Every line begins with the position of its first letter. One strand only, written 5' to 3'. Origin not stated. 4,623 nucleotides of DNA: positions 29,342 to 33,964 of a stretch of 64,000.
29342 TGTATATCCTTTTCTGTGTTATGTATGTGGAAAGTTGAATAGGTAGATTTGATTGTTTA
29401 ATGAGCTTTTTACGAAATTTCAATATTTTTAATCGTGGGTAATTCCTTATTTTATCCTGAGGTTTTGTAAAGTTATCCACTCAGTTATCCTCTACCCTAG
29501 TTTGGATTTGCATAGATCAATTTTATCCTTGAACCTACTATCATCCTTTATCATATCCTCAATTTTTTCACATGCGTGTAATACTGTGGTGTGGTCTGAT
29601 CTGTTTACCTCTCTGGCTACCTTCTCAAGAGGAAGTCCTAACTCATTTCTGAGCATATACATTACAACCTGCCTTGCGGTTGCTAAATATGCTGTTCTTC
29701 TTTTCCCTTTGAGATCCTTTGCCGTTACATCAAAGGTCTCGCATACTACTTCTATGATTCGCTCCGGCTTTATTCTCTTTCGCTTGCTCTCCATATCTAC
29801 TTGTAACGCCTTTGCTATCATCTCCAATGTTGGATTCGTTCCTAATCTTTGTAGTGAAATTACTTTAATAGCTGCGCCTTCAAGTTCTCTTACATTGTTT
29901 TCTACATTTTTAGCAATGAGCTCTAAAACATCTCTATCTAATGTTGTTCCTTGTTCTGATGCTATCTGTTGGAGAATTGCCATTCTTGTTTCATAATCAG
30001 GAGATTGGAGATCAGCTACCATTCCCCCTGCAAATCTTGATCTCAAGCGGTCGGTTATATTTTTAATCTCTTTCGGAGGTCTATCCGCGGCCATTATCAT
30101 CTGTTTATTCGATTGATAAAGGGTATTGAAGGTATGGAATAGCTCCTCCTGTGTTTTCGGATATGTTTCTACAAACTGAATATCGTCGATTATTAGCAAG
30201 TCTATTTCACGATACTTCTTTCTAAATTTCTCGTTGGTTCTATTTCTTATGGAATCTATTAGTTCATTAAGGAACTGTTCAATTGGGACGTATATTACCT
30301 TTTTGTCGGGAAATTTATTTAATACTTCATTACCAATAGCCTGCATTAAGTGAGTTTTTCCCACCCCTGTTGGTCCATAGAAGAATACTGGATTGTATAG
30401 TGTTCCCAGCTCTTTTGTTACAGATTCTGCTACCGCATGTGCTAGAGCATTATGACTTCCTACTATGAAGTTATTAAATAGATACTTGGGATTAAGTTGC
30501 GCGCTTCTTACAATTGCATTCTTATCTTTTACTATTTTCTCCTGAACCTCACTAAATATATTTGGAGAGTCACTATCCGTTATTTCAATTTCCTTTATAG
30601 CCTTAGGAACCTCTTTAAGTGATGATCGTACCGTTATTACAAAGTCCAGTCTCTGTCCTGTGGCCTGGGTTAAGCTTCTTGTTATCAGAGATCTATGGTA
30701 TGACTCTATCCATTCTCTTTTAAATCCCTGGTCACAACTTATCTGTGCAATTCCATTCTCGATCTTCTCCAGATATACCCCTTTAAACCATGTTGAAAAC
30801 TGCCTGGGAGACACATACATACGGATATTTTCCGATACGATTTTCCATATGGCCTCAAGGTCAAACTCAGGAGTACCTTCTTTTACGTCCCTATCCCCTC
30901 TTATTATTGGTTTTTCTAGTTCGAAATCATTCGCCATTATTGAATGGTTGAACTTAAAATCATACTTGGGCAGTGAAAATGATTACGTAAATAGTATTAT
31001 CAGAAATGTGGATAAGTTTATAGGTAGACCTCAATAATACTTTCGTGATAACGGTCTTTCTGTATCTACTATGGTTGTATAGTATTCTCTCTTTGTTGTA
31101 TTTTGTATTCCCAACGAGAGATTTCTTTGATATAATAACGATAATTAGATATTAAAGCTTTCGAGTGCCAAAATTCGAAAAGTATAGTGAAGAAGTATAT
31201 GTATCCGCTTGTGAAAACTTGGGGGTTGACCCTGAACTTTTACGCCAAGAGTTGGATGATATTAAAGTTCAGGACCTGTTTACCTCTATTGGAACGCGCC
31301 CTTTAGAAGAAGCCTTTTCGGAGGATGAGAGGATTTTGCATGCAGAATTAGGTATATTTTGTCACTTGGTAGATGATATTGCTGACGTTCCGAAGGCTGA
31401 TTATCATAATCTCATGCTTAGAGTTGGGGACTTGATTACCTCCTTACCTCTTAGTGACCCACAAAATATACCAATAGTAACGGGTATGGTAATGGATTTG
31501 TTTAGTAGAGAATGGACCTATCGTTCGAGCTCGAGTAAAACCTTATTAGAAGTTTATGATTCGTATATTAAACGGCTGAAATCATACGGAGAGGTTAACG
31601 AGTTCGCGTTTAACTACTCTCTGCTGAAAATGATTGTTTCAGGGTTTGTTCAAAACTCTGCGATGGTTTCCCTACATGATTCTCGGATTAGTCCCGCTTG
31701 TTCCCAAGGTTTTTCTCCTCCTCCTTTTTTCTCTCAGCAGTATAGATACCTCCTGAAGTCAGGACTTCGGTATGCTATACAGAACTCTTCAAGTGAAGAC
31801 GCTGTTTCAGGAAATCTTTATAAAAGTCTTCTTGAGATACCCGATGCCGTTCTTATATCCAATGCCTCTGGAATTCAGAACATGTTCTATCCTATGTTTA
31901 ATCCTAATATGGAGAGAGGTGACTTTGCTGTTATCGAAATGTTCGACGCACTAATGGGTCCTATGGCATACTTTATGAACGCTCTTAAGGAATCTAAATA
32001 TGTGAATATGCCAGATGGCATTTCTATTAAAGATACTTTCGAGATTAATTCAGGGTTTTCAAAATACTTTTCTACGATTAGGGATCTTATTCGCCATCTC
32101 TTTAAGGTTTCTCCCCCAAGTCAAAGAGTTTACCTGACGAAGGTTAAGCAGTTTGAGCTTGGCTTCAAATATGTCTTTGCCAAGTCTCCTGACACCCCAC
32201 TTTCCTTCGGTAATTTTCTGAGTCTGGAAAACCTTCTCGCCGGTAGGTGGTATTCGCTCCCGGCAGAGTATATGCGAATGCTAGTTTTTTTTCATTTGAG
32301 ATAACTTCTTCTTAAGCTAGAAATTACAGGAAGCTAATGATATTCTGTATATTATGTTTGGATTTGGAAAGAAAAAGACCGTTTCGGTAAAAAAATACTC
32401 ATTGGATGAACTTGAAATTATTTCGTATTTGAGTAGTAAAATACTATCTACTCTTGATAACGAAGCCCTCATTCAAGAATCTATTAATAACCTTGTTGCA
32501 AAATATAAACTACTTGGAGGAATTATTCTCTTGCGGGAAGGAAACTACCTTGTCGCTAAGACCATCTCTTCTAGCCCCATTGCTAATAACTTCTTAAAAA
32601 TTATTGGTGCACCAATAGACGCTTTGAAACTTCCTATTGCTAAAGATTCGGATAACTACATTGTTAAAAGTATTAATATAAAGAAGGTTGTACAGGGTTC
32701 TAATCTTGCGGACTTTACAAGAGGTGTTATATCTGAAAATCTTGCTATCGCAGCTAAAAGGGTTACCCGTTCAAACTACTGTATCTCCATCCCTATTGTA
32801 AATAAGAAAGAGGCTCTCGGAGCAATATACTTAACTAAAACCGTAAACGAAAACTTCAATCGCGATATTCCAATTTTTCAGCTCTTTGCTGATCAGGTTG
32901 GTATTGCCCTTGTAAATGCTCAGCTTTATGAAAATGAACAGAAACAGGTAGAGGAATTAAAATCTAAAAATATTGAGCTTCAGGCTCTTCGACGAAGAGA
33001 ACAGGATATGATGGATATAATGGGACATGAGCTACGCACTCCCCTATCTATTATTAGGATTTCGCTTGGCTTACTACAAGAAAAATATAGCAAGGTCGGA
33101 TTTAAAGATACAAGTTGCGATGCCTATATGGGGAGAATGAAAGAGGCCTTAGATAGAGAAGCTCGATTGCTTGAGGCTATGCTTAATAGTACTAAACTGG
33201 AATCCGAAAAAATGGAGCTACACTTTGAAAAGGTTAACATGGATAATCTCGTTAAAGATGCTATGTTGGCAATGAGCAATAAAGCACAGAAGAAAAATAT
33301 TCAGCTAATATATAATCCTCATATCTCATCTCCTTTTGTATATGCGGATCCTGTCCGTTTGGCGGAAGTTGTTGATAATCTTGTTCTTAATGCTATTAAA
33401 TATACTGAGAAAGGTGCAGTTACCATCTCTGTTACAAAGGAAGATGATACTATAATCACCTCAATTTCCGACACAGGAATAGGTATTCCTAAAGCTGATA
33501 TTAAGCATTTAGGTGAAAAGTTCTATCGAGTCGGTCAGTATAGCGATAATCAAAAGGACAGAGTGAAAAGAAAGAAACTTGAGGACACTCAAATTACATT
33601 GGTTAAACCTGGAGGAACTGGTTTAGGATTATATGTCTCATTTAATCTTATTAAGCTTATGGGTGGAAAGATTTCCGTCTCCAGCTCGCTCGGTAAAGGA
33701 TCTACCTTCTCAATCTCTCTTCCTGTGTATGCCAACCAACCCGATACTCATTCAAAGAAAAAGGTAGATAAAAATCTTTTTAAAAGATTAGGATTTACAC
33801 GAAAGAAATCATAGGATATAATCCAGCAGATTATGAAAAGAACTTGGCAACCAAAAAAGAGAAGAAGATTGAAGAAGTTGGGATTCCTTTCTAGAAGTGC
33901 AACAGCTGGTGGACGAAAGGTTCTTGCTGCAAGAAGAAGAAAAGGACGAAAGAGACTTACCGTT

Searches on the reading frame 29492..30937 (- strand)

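Call 35: search_protein_families(library=pfam, proteins=[window:29492-30937:-], max_evalue=0.001)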
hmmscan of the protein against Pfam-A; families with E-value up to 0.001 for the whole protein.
window:29492-30937:- (481 aa): 11 families
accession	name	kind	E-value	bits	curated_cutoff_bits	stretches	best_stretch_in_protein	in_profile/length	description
PF00308.24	Bac_DnaA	-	3.5e-64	216.3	23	1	148-308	1-161/162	Bacterial DnaA ATPAse domain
PF08299.17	Bac_DnaA_C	-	6.2e-24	84.3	31.5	1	391-459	1-69/69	Bacterial dnaA protein helix-turn-helix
PF01695.23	IstB_IS21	-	1.3e-11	44.9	24.1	1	142-287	52-195/238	IstB-like ATP binding protein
PF11638.13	DnaA_N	-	1.4e-08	34.8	24.6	1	28-90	1-64/65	DnaA N-terminal domain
PF00004.35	AAA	-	2.3e-08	35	21.2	1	184-301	1-126/131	ATPase family associated with various cellular activities (AAA)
PF13173.12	AAA_14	-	1.2e-07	32.2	27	1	183-277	4-88/129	AAA domain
PF13401.12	AAA_22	-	7.5e-07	30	27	0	184-218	8-40/130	AAA domain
PF00910.28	RNA_helicase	-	1.6e-06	29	21.5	1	184-284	1-85/105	RNA helicase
PF01637.24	ATPase_2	-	2e-05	24.9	33.2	1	181-286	20-118/225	ATPase domain predominantly from Archaea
PF04851.21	ResIII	-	0.00044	20.6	22.5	0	173-277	15-114/164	Type III restriction enzyme, res subunit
PF12775.13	AAA_7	-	0.00087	19.3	25.8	0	171-208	23-60/181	P-loop containing dynein motor region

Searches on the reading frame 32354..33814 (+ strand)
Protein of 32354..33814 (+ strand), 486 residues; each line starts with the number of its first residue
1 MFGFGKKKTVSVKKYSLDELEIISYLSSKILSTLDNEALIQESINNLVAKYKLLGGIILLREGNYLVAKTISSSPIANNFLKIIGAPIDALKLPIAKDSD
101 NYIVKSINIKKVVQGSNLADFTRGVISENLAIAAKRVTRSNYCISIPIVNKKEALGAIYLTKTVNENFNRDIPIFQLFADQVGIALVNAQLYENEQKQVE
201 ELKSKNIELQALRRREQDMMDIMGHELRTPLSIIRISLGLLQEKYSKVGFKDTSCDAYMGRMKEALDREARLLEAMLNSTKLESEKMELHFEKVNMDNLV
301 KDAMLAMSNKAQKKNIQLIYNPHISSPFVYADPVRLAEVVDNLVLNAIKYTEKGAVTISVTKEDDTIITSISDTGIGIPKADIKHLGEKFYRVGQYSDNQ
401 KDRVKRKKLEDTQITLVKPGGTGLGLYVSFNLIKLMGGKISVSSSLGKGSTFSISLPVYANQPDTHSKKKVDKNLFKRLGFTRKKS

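Call 65: search_protein_families(library=pfam, proteins=[window:32354-33814:+], max_evalue=0.001)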
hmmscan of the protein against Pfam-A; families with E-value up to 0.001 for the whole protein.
window:32354-33814:+ (486 aa): 2 families
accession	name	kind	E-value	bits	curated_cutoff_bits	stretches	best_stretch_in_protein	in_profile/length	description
PF02518.31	HATPase_c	-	7.5e-27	94.4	26.4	1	332-458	2-109/111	Histidine kinase-, DNA gyrase B-, and HSP90-like ATPase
PF00512.31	HisKA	-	2.7e-07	31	26.9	1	217-285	3-66/66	His Kinase A (phospho-acceptor) domain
